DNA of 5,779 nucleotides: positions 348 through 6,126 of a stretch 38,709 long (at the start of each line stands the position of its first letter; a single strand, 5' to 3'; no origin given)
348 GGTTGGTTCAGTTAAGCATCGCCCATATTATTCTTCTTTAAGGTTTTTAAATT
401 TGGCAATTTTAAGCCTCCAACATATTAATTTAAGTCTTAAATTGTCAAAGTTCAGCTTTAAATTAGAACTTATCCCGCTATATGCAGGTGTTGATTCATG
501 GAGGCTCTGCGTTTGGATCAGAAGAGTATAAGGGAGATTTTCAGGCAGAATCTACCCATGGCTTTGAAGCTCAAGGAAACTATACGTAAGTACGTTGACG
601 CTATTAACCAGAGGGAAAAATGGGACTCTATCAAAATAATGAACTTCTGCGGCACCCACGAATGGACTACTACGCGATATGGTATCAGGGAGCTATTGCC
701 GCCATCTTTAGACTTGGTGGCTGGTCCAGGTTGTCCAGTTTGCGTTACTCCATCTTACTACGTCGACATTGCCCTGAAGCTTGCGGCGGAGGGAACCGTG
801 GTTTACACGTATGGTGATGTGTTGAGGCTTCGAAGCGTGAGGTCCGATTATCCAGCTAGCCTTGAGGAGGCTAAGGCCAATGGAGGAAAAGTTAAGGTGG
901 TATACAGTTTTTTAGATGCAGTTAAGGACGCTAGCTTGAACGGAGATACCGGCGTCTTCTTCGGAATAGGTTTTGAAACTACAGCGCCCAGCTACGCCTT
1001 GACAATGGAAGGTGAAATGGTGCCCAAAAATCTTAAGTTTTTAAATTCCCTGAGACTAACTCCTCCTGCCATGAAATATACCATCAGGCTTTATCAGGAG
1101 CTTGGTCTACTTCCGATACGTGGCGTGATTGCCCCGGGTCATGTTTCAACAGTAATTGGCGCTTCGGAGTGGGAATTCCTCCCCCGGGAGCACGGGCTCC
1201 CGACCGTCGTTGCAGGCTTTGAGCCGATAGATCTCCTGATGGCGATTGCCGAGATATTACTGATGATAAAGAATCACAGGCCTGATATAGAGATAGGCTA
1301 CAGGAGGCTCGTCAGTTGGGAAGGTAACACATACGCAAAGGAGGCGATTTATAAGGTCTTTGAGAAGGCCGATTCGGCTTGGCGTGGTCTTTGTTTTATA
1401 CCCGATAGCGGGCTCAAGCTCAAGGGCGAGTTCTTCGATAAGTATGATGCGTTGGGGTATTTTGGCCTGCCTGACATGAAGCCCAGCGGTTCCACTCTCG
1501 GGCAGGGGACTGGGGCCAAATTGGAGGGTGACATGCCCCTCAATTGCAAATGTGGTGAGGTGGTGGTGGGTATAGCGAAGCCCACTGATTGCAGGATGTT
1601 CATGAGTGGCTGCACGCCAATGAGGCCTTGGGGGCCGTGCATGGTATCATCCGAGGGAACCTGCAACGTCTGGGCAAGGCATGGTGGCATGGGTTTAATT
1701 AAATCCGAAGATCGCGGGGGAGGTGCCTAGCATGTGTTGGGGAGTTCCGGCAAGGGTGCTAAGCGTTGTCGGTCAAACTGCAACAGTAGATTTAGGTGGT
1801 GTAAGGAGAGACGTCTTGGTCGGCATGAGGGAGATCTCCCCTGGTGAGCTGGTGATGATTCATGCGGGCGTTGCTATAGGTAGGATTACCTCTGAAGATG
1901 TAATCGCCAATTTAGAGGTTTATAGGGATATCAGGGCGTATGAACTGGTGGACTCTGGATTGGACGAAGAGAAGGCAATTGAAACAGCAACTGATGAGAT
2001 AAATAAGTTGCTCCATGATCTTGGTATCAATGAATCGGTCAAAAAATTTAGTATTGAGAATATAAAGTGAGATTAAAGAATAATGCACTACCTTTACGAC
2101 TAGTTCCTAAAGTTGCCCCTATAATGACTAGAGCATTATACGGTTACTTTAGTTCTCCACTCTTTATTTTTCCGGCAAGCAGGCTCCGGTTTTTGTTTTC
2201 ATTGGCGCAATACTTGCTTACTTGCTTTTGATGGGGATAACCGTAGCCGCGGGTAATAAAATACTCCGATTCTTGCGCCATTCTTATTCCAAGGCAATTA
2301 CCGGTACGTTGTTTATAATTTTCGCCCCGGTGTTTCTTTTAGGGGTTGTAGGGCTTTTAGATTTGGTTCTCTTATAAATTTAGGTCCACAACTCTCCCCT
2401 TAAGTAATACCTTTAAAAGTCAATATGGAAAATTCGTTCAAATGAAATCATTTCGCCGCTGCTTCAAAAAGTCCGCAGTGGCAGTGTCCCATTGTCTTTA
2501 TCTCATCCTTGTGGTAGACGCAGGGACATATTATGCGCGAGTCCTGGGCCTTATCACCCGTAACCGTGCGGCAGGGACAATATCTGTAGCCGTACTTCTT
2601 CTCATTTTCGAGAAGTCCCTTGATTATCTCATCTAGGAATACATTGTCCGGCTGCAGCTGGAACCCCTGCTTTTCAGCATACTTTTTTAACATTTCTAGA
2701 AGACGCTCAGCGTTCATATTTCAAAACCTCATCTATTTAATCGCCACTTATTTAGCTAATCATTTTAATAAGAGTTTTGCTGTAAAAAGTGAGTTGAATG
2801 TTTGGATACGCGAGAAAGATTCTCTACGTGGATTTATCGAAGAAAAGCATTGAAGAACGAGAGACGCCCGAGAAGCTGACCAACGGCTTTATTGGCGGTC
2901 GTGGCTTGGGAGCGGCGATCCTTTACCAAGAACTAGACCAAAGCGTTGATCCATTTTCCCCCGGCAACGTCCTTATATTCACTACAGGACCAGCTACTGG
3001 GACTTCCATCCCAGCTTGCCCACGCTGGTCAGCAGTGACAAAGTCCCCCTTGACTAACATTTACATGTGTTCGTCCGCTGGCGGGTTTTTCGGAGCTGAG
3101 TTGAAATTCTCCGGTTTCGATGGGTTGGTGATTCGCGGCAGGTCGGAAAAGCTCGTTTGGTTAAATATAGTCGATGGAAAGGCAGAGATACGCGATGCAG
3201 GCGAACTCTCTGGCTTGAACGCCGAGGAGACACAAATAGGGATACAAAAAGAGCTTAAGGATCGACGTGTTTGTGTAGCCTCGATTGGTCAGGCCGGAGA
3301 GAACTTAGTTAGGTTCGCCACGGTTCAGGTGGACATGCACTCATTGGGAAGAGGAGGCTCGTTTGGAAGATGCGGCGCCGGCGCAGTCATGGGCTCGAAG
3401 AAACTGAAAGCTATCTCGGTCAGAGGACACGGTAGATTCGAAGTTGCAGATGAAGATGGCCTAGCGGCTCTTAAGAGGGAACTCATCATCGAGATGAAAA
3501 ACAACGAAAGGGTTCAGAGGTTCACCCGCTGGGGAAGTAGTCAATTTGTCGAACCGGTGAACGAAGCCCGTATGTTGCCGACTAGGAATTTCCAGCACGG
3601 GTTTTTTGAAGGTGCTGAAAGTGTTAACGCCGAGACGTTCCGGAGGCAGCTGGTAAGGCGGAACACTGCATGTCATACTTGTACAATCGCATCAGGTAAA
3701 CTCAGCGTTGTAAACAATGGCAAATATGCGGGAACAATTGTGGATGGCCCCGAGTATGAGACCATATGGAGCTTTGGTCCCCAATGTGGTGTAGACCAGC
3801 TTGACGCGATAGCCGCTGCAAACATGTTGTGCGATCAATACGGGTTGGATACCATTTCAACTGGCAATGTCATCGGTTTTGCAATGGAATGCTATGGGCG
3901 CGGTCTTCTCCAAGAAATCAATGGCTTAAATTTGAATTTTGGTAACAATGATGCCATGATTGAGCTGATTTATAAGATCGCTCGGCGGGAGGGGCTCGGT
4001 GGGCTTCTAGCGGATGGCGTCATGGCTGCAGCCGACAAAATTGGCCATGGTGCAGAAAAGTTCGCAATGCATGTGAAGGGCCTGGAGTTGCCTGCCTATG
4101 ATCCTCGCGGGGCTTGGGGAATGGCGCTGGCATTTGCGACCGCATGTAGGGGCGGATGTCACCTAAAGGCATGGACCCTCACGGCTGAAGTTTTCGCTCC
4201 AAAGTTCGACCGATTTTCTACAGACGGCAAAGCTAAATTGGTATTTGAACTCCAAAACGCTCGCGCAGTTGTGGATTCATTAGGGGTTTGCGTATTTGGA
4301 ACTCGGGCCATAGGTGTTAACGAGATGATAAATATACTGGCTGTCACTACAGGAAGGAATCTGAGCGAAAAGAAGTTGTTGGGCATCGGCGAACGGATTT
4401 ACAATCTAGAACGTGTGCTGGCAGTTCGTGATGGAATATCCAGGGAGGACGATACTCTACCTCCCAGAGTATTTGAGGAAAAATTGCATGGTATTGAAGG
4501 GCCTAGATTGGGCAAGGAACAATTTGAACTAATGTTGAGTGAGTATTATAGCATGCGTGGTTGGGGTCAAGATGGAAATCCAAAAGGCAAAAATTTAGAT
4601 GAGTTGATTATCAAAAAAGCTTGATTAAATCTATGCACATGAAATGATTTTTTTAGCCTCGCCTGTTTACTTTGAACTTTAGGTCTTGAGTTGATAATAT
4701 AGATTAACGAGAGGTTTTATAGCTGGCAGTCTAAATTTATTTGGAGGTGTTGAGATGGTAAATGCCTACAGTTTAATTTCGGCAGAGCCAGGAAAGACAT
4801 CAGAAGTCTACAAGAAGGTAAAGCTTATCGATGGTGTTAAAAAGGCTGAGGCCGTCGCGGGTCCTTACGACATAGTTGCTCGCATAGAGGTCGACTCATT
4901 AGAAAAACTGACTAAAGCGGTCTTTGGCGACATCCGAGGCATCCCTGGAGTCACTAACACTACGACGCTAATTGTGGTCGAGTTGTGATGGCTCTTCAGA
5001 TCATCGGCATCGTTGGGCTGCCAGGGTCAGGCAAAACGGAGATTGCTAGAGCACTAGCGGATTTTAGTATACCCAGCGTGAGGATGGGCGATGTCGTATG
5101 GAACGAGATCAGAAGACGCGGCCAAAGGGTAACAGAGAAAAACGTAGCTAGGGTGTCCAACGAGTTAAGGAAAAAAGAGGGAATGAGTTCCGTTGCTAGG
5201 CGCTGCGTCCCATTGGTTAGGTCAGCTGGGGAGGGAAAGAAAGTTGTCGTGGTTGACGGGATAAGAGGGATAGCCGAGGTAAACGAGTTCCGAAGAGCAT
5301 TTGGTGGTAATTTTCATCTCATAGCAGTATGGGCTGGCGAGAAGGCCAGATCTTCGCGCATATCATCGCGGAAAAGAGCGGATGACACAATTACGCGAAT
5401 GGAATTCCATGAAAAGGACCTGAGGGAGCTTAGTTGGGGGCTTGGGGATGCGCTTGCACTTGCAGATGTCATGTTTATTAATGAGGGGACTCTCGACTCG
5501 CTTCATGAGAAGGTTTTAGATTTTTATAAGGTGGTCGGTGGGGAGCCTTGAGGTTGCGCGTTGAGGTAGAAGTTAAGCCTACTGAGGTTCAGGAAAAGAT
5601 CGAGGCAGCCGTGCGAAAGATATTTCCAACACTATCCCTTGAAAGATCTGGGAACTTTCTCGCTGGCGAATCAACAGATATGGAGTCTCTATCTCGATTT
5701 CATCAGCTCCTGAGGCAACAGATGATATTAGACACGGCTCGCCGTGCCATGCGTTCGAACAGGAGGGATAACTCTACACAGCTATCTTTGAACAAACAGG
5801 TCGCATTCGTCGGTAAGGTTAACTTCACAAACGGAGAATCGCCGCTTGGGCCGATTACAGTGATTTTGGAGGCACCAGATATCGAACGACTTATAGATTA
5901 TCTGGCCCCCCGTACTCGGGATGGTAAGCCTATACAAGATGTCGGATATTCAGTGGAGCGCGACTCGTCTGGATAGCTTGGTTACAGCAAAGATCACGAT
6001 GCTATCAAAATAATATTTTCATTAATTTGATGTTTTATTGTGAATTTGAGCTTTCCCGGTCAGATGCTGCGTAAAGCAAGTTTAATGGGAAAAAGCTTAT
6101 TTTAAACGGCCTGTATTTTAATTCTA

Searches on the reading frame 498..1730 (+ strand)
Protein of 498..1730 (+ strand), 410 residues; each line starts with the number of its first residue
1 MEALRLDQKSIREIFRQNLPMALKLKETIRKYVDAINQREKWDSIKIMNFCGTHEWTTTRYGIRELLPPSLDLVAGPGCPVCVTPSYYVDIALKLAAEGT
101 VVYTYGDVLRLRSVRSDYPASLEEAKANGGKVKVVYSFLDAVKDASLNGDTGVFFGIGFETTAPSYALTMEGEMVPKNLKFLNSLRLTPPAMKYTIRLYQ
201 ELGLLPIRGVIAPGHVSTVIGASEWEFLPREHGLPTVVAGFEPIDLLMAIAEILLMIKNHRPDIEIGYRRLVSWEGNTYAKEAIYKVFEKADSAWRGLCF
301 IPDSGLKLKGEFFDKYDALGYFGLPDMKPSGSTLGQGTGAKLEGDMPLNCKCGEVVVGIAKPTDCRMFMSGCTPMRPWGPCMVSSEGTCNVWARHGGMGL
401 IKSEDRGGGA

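Call 8: search_protein_families(library=pfam, proteins=[window:498-1730:+], max_evalue=0.001)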
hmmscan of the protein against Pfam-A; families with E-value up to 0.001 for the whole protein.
window:498-1730:+ (410 aa): 1 family
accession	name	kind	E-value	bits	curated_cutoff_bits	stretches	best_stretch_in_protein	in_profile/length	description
PF01924.21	HypD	-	2.6e-117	392.3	25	1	28-395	2-350/351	Hydrogenase formation hypA family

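Call 57: find_encoding_contigs(protein=window:498-1730:+, flank=10000, max_places=2)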
Protein window:498-1730:+ (410 aa): no gene with exactly this product is on record in the collection.

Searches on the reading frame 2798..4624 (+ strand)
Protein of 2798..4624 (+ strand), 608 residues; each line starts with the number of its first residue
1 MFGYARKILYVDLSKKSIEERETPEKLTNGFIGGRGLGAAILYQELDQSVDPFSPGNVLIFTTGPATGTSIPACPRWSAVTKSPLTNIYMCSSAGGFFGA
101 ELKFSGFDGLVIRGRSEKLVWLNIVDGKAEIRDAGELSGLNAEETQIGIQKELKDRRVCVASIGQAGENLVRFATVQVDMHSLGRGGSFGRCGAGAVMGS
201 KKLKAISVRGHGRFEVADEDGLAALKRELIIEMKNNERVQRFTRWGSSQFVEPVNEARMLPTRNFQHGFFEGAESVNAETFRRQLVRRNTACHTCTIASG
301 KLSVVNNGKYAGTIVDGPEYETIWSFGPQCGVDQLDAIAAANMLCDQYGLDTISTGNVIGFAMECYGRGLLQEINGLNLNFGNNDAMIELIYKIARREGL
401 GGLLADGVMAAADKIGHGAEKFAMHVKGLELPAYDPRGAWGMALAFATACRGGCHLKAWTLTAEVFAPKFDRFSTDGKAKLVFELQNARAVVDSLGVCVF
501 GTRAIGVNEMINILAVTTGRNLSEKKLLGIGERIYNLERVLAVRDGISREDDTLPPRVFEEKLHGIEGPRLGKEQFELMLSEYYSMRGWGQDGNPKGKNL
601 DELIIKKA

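Call 8: search_protein_families(library=pfam, proteins=[window:2798-4624:+], max_evalue=0.001)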
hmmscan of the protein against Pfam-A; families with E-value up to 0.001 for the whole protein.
window:2798-4624:+ (608 aa): 2 families
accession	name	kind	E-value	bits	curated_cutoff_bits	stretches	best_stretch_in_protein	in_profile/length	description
PF01314.23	AFOR_C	-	3.3e-134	448.3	27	1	227-603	4-383/385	Aldehyde ferredoxin oxidoreductase, domains 2 & 3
PF02730.20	AFOR_N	-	9.1e-73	244.7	29.8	1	7-210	2-198/199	Aldehyde ferredoxin oxidoreductase, N-terminal domain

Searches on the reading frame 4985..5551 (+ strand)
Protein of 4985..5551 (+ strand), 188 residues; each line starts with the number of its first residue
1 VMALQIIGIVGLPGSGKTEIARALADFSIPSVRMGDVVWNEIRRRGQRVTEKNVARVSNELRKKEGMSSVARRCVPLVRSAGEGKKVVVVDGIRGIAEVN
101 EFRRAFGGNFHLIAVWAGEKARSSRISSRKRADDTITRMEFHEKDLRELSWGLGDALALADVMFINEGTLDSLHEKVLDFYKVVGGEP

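Call 8: search_protein_families(library=pfam, proteins=[window:4985-5551:+], max_evalue=0.001)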
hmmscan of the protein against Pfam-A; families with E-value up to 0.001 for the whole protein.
window:4985-5551:+ (188 aa): 4 families
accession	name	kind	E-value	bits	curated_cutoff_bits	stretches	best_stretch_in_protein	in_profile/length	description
PF13207.12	AAA_17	-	4.5e-10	40.4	27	1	10-137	1-133/136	AAA domain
PF13238.12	AAA_18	-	2.6e-09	38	29.4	1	7-139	1-121/128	AAA domain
PF13671.12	AAA_33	-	7.7e-07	29.9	27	1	9-138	4-127/143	AAA domain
PF00005.33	ABC_tran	-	5.9e-06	27.4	25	1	5-165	12-125/137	ABC transporter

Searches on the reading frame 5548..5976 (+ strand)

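Call 8: search_protein_families(library=pfam, proteins=[window:5548-5976:+], max_evalue=0.001)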
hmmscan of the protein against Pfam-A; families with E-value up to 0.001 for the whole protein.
window:5548-5976:+ (142 aa): 1 family
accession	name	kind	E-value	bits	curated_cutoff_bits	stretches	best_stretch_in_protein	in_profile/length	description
PF01877.22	RNA_binding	-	4e-12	46.9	26.9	1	3-107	2-118/120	RNA binding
